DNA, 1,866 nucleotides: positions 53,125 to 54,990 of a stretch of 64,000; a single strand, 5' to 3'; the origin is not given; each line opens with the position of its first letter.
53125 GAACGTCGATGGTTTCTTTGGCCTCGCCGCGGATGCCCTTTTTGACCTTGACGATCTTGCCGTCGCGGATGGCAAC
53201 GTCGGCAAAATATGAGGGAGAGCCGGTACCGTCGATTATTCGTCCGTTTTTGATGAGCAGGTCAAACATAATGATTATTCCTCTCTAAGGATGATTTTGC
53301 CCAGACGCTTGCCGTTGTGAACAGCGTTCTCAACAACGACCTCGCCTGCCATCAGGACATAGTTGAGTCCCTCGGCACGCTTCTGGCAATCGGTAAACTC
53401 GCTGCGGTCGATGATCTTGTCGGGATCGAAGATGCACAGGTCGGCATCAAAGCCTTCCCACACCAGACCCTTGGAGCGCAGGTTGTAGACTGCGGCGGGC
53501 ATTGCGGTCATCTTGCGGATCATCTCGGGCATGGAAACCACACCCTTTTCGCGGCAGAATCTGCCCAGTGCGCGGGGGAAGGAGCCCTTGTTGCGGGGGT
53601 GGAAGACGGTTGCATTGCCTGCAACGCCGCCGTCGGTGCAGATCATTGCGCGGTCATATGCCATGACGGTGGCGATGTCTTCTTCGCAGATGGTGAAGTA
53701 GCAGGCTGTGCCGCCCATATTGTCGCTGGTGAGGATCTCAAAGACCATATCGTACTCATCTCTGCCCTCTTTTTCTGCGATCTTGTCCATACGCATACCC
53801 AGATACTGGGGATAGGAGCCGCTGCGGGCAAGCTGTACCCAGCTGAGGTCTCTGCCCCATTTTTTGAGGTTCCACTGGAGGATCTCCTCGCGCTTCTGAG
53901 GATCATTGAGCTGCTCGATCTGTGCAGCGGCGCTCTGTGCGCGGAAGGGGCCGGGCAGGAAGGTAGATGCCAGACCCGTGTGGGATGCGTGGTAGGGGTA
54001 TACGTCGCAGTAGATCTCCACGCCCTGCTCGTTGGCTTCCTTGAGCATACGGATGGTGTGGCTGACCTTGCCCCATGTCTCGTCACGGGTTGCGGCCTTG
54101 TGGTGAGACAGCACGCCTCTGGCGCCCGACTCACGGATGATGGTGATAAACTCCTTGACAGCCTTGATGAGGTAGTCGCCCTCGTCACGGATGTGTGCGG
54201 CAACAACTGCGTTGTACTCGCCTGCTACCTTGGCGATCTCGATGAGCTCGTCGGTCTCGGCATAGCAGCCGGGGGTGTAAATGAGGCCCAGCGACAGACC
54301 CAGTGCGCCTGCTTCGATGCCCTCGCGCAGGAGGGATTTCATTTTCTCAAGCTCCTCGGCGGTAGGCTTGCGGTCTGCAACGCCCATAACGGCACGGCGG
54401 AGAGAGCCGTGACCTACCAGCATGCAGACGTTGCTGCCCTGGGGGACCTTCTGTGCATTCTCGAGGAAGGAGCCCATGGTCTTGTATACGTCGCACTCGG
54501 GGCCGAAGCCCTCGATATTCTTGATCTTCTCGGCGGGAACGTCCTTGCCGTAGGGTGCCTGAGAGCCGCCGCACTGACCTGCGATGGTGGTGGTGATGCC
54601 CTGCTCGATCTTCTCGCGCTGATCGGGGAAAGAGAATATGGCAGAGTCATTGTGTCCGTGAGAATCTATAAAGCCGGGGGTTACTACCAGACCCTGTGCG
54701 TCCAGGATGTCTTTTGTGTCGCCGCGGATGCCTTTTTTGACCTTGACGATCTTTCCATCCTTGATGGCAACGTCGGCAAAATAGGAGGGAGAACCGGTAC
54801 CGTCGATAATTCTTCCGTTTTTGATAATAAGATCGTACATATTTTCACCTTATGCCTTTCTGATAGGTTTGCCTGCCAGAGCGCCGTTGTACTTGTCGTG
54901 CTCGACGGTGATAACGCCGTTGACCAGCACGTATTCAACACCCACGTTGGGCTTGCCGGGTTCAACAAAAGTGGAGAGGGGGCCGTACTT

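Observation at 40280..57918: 17.5-kb operon made almost entirely of tandem amidohydrolase paralogs (1 PrpD-like, 6 D-aminoacylase-like, 3 PepV-like, 2 AbgB-like)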

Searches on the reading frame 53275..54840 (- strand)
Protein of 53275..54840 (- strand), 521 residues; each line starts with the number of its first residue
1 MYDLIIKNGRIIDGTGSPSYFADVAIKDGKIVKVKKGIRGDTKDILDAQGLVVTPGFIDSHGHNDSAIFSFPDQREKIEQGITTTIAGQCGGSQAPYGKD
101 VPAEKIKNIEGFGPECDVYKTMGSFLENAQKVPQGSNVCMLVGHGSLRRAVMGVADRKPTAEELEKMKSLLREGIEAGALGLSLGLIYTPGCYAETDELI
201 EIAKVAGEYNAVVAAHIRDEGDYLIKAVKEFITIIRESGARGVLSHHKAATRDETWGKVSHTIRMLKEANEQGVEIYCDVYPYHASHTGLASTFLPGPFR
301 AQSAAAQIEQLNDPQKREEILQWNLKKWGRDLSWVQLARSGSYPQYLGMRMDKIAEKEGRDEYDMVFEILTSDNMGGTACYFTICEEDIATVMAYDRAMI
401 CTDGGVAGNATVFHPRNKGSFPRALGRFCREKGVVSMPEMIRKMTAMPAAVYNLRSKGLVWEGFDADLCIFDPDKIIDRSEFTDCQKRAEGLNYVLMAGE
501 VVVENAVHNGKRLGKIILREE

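Call 5: search_protein_families(library=pfam, proteins=[window:53275-54840:-])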
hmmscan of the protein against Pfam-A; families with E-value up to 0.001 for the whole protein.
window:53275-54840:- (521 aa): 2 families
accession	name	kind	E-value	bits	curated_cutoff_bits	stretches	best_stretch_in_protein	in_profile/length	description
PF07969.17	Amidohydro_3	-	1.2e-24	88.1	29.7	2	45-261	2-222/472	Amidohydrolase family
PF01979.26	Amidohydro_1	-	1.7e-16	60.8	25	2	397-483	244-327/345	Amidohydrolase family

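Call 9: search_protein_families(library=ncbifam, proteins=[window:53275-54840:-], max_evalue=0.00001)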
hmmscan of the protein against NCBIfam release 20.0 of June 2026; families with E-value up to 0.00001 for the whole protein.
window:53275-54840:- (521 aa): 46 families (the best 25 are shown)
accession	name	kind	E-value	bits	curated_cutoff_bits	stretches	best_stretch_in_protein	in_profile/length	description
NF006560.0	PRK09061.1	subfamily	8.1e-63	212.4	340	3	407-506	395-499/517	amidohydrolase family protein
NF006689.0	PRK09237.1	equivalog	5.5e-22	77.9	371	1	1-94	2-99/383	amidohydrolase/deacetylase family metallohydrolase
NF006839.0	PRK09357.1-4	equivalog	7.3e-21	74.2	576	1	4-88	2-83/422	dihydroorotase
TIGR00857.1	pyrC_multi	subfamily_domain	8.5e-18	64.5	279.05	2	22-88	6-69/412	dihydroorotase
TIGR03583.1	EF_0837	hypoth_equivalog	3e-17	62.7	432.15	1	2-92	1-90/365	amidohydrolase/deacetylase family metallohydrolase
TIGR02033.1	D-hydantoinase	equivalog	3.6e-17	62.4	393.25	1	4-92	1-84/454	dihydropyrimidinase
NF004839.0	PRK06189.1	equivalog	1.7e-16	59.9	631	1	1-90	2-86/451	allantoinase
NF009941.0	PRK13404.1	subfamily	2.3e-16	59.5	647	1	2-92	4-88/478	dihydropyrimidinase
NF006559.0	PRK09060.1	equivalog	3.6e-16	58.5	482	1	2-87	5-85/444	dihydroorotase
NF006845.0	PRK09357.2-6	equivalog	5.2e-16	58.3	728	1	4-89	3-86/428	dihydroorotase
NF006844.0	PRK09357.2-5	equivalog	2.9e-15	56.2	701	1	1-88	1-85/422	dihydroorotase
TIGR03178.1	allantoinase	equivalog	4.4e-15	55.4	357.85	1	3-64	1-60/441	allantoinase AllB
NF002668.0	PRK02382.1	equivalog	3.5e-14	52.3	452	1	1-67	3-60/436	dihydroorotase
NF005791.0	PRK07627.1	equivalog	3.8e-14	52.5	442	1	4-62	3-62/425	dihydroorotase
NF009060.0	PRK12394.1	equivalog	6.8e-14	51.4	442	1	2-91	3-94/381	metallo-dependent hydrolase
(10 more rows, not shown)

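Call 10: search_solved_structures(query=window:53275-54840:-, max_evalue=0.00001, show_alignments=2)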
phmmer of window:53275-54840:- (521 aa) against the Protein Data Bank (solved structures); distinct sequences matched with E-value up to 0.00001: 30.
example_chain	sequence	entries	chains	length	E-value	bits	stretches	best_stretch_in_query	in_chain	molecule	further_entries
1m7j_A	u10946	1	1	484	5e-78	266.1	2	2-290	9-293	D-aminoacylase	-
1rjp_A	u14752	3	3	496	5.6e-78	265.9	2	2-290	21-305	D-aminoacylase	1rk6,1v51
1rjq_A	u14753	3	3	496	4e-77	263.1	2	2-290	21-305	D-aminoacylase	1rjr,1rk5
1v4y_A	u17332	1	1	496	1.4e-76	261.3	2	2-290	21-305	D-aminoacylase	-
3gip_A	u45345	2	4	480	1.9e-74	254.3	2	3-290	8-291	N-acyl-D-glutamate deacylase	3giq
9g5m_A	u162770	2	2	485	4.1e-68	233.4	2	3-290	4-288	Amidohydrolase family protein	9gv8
9kb1_A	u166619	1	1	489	2.5e-63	217.6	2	3-329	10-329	PpOngB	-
9kb3_A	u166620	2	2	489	1.9e-62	214.7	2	3-329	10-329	Carbohydrate de-N-acetylated protein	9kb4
3d6n_A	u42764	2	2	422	7.7e-15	57.6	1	2-88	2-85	Dihydroorotase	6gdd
6gde_A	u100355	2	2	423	7.7e-15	57.6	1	2-88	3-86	Dihydroorotase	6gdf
4bjh_A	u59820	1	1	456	1e-14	57.2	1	2-88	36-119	DIHYDROOROTASE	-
1xrf_A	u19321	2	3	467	1.1e-14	57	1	2-88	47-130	Dihydroorotase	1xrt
1nfg_A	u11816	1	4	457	2.2e-11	46.2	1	3-94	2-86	D-hydantoinase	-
8hfd_A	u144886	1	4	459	2.9e-11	45.8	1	2-65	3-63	Allantoinase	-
3e74_A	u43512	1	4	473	3.1e-11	45.7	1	2-65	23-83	Allantoinase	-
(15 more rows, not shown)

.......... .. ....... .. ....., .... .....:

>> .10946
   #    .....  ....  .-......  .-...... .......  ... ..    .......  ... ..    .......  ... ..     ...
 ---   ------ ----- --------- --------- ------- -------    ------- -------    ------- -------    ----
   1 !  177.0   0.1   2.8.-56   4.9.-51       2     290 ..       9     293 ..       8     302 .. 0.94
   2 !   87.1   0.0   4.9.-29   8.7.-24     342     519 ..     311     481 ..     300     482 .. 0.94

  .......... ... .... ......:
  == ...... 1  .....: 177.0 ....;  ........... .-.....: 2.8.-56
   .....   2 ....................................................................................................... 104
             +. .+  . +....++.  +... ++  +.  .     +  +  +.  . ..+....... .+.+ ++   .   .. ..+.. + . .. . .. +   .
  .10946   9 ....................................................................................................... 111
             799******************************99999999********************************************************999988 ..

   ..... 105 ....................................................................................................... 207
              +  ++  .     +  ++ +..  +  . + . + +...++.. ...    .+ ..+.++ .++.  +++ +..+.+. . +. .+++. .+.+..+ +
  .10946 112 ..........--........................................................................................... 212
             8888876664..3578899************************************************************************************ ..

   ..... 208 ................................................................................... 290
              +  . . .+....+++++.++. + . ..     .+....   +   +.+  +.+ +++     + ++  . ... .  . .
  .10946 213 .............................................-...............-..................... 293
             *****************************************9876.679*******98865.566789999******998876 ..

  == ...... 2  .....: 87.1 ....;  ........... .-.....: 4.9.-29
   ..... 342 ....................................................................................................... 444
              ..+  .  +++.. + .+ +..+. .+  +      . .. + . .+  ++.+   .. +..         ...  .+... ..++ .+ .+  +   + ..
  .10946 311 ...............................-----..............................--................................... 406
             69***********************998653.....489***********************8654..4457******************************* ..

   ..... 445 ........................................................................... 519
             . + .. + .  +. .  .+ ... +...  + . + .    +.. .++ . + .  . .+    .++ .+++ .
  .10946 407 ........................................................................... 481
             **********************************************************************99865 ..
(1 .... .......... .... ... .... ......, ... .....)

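Call 25: find_homologous_proteins(query=window:53275-54840:-, max_evalue=1e-30)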
Query window:53275-54840:- (521 aa): 2856 proteins with E <= 1e-30 among 8000 candidates; the best 120 are listed.
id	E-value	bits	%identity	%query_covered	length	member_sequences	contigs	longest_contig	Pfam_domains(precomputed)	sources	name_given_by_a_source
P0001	0.0e+0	1189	99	100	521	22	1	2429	PF07969.18,PF01979.27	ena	-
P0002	1.2e-276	936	78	100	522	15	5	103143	PF07969.18,PF01979.27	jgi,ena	-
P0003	8.3e-269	910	76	100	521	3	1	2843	PF07969.18,PF01979.27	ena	-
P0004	5.0e-222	756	61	100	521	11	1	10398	PF07969.18,PF01979.27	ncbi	-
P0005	6.0e-219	746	61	100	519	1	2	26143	PF07969.18,PF01979.27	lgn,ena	-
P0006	1.9e-217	741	60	100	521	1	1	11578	PF07969.18,PF01979.27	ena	-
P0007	2.0e-217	741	60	100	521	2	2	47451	PF07969.18,PF01979.27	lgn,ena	-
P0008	5.3e-214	730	60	99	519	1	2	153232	PF07969.18,PF01979.27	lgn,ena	-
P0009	5.5e-214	730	60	100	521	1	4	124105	PF07969.18,PF01979.27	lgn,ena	-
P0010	3.3e-213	727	62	100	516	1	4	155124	PF07969.18,PF01979.27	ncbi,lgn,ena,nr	ncbi:MAG: D-aminoacylase [Lachnospiraceae bacterium]|nr:D-aminoacylase [Lachnospiraceae bacterium]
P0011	2.1e-212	724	61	99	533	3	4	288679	PF07969.18,PF01979.27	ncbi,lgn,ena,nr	ncbi:MAG: D-aminoacylase [Lachnospiraceae bacterium]|nr:D-aminoacylase [Lachnospiraceae bacterium]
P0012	1.2e-211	722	60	100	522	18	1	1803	PF07969.18,PF01979.27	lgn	-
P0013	3.0e-211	721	60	99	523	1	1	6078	PF07969.18,PF01979.27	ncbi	-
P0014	9.0e-211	719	61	100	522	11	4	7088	PF07969.18,PF01979.27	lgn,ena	-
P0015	1.2e-210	719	60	100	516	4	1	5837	PF07969.18,PF01979.27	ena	-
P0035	1.7e-204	698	57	100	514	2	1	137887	PF07969.18,PF01979.27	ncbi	-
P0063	2.4e-200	685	60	100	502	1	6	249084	PF07969.18,PF01979.27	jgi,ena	-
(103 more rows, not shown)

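Call 26: find_encoding_contigs(protein=P0002, flank=10000, max_places=3)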
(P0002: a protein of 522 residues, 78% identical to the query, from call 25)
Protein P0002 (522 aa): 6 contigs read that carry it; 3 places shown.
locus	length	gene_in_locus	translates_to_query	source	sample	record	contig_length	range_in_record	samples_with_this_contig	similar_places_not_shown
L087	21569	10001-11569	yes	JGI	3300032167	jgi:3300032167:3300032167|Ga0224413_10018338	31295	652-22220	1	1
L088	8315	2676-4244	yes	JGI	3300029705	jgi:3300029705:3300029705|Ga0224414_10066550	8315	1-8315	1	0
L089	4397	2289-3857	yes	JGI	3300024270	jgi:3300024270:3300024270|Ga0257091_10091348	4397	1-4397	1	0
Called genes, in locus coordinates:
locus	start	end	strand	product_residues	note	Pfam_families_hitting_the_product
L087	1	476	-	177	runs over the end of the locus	PF00210:Ferritin (faint), PF02915:Rubrerythrin, PF21349:RUBY_RBDX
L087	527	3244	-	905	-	PF07517:SecA_DEAD, PF00270:DEAD (weak), PF01043:SecA_PP_bind, PF21090:P-loop_SecA, PF07516:SecA_SW, PF02810:SEC-C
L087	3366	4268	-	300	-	PF00892:EamA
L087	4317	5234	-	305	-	PF00892:EamA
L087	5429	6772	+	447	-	PF03972:MmgE_PrpD_N, PF19305:MmgE_PrpD_C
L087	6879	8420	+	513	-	PF07969:Amidohydro_3, PF01979:Amidohydro_1 (weak)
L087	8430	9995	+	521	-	PF07969:Amidohydro_3, PF01979:Amidohydro_1, PF07969:Amidohydro_3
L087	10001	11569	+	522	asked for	PF07969:Amidohydro_3, PF01979:Amidohydro_1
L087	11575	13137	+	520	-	PF07969:Amidohydro_3, PF01979:Amidohydro_1 (weak)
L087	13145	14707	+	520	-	PF07969:Amidohydro_3, PF01979:Amidohydro_1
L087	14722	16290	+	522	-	PF07969:Amidohydro_3, PF01979:Amidohydro_1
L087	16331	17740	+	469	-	PF01546:Peptidase_M20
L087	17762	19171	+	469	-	PF01546:Peptidase_M20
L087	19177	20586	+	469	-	PF01546:Peptidase_M20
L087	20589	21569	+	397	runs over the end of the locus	PF01546:Peptidase_M20, PF07687:M20_dimer (weak)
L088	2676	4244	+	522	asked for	PF07969:Amidohydro_3, PF01979:Amidohydro_1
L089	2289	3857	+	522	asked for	PF07969:Amidohydro_3, PF01979:Amidohydro_1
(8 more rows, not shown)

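Call 27: find_encoding_contigs(protein=P0009, flank=10000, max_places=2)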
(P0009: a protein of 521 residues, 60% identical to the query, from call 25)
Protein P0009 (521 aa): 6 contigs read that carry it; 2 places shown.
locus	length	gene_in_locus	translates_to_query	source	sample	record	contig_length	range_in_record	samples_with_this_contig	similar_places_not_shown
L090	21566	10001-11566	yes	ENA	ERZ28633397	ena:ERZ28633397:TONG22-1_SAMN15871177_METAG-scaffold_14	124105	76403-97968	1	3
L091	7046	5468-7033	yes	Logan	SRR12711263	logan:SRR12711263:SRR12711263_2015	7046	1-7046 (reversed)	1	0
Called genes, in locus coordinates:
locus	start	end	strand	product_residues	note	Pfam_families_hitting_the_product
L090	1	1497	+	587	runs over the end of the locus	PF00496:SBP_bac_5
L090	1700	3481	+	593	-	PF00496:SBP_bac_5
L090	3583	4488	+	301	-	PF02588:YitT_membrane, PF10035:DUF2179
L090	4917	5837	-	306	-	PF00892:EamA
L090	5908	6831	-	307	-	PF00892:EamA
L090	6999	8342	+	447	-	PF03972:MmgE_PrpD_N, PF19305:MmgE_PrpD_C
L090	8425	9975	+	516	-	PF07969:Amidohydro_3 (weak), PF01979:Amidohydro_1 (weak), PF07969:Amidohydro_3, PF01979:Amidohydro_1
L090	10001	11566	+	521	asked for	PF07969:Amidohydro_3, PF01979:Amidohydro_1 (weak)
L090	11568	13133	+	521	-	PF07969:Amidohydro_3, PF01979:Amidohydro_1 (weak), PF07969:Amidohydro_3, PF01979:Amidohydro_1 (weak)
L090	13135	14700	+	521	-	PF07969:Amidohydro_3, PF01979:Amidohydro_1 (weak), PF07969:Amidohydro_3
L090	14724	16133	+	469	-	PF01546:Peptidase_M20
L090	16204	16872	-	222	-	PF13580:SIS_2 (faint), PF01380:SIS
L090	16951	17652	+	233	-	PF00121:TIM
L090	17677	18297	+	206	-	PF01894:YjbQ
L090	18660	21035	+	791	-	PF00877:NLPC_P60 (faint)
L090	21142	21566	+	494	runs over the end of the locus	PF08903:DUF1846, PF20921:DUF1846_C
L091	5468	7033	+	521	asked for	PF07969:Amidohydro_3, PF01979:Amidohydro_1 (weak)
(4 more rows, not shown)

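Call 28: find_encoding_contigs(protein=P0010, flank=10000, max_places=2)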
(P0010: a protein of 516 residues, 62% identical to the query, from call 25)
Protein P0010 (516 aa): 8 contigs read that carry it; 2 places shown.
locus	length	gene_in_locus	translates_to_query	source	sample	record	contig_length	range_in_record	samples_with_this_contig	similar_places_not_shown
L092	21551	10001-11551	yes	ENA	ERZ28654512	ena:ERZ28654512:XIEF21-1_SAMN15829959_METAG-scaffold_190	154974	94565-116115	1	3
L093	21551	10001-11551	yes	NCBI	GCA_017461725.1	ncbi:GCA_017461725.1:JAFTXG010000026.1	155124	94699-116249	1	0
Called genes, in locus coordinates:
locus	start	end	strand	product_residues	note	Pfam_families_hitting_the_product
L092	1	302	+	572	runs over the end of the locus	PF00664:ABC_membrane, PF00005:ABC_tran, PF02463:SMC_N (faint)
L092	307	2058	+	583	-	PF00664:ABC_membrane, PF00005:ABC_tran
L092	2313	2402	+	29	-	-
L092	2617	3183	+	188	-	PF04542:Sigma70_r2, PF08281:Sigma70_r4_2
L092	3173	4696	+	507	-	-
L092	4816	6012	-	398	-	PF10509:GalKase_gal_bdg, PF00288:GHMP_kinases_N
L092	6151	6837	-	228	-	PF00702:Hydrolase, PF13419:HAD_2, PF13242:Hydrolase_like (faint)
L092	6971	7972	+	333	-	PF01522:Polysacc_deac_1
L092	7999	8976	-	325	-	PF00126:HTH_1, PF03466:LysR_substrate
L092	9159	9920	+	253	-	PF01925:TauE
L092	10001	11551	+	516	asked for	PF07969:Amidohydro_3, PF01979:Amidohydro_1, PF07969:Amidohydro_3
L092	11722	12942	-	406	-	PF00579:tRNA-synt_1b, PF22421:SYY_C-terminal, PF01479:S4 (weak)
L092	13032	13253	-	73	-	-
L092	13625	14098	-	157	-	-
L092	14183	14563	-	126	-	-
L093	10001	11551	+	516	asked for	PF07969:Amidohydro_3, PF01979:Amidohydro_1, PF07969:Amidohydro_3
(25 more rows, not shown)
